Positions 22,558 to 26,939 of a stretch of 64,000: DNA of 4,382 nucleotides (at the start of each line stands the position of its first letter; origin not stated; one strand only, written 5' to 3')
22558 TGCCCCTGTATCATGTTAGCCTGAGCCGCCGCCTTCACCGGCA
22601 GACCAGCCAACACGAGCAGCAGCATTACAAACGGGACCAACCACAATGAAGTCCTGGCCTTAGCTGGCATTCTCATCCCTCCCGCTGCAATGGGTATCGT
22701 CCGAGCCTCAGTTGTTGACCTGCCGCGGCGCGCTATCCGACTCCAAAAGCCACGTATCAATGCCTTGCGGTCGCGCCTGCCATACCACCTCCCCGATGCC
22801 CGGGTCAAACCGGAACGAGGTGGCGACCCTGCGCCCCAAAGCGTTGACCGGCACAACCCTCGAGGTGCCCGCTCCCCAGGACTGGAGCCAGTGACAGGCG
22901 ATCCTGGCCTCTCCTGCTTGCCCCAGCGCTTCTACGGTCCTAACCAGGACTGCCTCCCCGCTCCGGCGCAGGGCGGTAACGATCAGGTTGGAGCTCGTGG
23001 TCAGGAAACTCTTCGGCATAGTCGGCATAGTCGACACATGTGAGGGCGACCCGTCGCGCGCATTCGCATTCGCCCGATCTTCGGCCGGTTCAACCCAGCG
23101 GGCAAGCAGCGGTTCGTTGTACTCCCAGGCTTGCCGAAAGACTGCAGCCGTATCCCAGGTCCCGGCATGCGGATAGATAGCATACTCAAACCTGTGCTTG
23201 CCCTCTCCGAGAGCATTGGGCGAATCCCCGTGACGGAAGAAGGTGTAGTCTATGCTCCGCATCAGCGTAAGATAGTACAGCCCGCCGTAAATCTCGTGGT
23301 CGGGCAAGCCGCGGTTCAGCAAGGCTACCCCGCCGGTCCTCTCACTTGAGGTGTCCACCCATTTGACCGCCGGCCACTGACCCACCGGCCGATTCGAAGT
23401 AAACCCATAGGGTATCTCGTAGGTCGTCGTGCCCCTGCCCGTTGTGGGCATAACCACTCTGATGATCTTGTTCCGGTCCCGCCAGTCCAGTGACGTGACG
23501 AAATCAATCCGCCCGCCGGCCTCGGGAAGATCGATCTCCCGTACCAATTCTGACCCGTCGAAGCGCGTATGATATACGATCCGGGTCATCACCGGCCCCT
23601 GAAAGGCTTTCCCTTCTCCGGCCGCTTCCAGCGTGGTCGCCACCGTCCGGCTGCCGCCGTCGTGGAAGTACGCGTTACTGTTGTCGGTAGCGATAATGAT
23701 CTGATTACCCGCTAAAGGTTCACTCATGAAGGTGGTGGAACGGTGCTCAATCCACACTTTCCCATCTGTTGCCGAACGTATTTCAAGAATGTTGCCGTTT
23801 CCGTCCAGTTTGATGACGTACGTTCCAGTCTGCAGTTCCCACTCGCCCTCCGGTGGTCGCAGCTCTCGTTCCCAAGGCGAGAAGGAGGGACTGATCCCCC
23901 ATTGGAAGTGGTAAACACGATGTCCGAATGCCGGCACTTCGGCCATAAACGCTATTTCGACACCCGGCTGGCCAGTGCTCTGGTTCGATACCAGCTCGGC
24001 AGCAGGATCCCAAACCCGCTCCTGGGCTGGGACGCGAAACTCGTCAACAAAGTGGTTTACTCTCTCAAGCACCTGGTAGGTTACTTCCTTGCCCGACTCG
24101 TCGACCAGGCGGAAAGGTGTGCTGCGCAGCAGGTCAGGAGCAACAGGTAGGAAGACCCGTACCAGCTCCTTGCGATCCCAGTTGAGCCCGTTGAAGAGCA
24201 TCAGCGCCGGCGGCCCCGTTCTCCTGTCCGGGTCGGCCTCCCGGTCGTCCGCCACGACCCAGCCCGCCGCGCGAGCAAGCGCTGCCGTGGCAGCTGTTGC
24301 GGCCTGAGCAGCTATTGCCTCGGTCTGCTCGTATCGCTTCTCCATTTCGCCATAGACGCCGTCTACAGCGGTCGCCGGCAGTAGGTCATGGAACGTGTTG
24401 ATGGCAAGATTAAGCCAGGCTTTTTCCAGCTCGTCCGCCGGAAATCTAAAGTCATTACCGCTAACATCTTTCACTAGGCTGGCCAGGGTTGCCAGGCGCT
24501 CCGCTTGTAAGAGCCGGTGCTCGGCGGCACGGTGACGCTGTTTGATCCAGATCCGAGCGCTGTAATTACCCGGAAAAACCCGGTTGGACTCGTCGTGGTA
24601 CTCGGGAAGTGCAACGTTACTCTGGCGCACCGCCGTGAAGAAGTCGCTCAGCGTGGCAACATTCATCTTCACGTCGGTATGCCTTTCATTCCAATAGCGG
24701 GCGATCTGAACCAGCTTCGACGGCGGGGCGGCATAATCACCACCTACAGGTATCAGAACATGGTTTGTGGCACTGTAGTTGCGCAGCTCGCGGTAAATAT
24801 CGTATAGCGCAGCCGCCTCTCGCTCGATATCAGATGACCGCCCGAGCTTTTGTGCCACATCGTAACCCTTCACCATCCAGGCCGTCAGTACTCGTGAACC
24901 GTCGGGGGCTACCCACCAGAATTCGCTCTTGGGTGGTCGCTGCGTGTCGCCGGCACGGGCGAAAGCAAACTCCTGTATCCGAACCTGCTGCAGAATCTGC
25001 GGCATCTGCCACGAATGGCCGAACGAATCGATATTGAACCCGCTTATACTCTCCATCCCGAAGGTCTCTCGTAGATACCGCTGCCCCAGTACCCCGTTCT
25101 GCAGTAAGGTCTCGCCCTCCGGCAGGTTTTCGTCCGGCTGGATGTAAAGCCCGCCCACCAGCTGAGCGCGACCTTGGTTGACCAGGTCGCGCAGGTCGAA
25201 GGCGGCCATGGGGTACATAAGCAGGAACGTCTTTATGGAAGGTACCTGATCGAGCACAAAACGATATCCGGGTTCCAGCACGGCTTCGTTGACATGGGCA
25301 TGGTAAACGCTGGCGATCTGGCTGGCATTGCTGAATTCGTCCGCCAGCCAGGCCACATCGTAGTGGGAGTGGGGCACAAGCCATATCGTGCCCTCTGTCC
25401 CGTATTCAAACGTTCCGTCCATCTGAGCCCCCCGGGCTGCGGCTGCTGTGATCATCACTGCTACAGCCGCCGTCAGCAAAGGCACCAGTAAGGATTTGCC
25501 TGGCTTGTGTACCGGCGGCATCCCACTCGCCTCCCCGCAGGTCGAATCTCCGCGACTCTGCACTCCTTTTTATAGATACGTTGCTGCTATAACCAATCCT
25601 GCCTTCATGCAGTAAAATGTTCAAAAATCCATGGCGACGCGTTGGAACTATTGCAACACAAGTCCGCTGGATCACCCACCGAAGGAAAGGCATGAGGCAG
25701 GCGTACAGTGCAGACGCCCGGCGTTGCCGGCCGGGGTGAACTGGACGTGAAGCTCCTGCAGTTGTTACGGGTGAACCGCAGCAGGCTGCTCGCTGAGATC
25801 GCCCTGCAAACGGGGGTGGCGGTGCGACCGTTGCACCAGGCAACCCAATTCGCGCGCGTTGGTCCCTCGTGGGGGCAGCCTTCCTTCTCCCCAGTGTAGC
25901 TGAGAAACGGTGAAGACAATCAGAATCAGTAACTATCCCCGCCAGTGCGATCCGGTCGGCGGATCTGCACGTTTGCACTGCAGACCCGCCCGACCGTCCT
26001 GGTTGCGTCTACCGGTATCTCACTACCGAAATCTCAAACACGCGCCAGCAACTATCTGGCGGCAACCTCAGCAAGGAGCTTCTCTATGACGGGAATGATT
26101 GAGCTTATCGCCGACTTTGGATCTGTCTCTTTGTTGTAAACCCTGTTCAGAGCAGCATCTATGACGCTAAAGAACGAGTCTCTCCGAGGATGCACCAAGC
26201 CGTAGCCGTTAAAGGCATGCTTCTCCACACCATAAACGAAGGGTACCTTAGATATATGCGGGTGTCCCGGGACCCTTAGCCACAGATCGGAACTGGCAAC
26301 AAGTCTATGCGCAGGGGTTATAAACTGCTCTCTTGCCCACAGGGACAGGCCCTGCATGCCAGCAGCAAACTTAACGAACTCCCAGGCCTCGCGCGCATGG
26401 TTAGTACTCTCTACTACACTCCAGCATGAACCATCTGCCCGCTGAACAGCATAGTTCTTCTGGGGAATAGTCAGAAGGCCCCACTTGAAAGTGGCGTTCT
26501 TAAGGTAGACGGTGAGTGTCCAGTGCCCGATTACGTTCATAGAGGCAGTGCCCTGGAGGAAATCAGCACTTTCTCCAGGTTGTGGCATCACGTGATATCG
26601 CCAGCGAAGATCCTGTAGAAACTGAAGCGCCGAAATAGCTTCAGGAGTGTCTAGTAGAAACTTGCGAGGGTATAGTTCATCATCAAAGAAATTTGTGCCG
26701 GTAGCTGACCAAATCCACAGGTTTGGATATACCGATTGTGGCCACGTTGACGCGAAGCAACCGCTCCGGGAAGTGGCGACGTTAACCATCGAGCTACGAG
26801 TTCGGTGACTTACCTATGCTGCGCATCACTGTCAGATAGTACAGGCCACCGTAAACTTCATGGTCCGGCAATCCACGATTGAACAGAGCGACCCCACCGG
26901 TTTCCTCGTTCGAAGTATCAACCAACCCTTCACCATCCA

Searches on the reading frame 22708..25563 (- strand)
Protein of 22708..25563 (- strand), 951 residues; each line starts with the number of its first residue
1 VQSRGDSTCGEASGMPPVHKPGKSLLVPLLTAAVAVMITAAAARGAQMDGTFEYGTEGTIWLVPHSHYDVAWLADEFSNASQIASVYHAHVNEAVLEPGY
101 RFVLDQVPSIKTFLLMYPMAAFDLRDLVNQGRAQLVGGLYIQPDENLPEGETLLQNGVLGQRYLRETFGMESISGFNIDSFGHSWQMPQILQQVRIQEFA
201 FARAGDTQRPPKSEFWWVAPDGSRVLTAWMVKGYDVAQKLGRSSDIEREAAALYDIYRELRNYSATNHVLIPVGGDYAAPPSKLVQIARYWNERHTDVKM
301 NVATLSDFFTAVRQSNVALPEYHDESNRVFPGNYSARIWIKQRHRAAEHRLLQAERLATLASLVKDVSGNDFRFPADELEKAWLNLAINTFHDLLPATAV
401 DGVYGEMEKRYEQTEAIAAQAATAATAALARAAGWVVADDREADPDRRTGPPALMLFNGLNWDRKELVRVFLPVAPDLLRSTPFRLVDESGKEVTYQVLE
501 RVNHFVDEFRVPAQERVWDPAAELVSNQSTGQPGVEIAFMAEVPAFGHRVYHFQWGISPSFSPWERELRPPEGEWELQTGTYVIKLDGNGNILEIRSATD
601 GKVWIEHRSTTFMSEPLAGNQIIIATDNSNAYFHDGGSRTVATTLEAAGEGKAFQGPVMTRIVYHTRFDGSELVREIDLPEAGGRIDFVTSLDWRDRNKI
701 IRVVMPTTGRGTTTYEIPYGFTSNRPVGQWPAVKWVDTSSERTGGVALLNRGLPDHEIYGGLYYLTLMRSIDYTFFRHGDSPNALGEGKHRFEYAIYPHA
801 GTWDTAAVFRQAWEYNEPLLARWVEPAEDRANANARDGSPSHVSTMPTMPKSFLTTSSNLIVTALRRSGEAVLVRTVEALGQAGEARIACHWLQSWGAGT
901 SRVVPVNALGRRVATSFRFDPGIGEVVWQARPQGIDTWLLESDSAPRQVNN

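Call 9: search_protein_families(library=pfam, proteins=[window:22708-25563:-], max_evalue=0.001)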
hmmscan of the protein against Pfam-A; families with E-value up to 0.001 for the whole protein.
window:22708-25563:- (951 aa): 3 families
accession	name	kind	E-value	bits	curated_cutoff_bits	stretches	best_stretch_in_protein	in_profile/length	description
PF01074.27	Glyco_hydro_38N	-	4.3e-50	171.1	25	1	59-316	1-263/270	Glycosyl hydrolases family 38 N-terminal domain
PF09261.16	Alpha-mann_mid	-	4.9e-14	52.6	31.1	1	331-428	4-95/96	Alpha mannosidase middle domain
PF07748.19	Glyco_hydro_38C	-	5.6e-12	46.8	25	1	578-771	2-200/206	Glycosyl hydrolases family 38 C-terminal domain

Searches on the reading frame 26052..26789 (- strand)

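Call 9: search_protein_families(library=pfam, proteins=[window:26052-26789:-], max_evalue=0.001)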
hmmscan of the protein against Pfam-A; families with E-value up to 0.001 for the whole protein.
window:26052-26789:- (245 aa): 2 families
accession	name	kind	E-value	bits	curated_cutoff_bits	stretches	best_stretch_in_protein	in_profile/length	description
PF13416.11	SBP_bac_8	-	1.5e-10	41.8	27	1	16-170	131-271/279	Bacterial extracellular solute-binding protein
PF01547.30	SBP_bac_1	-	3.3e-05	24.4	26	1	18-145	161-303/307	Bacterial extracellular solute-binding protein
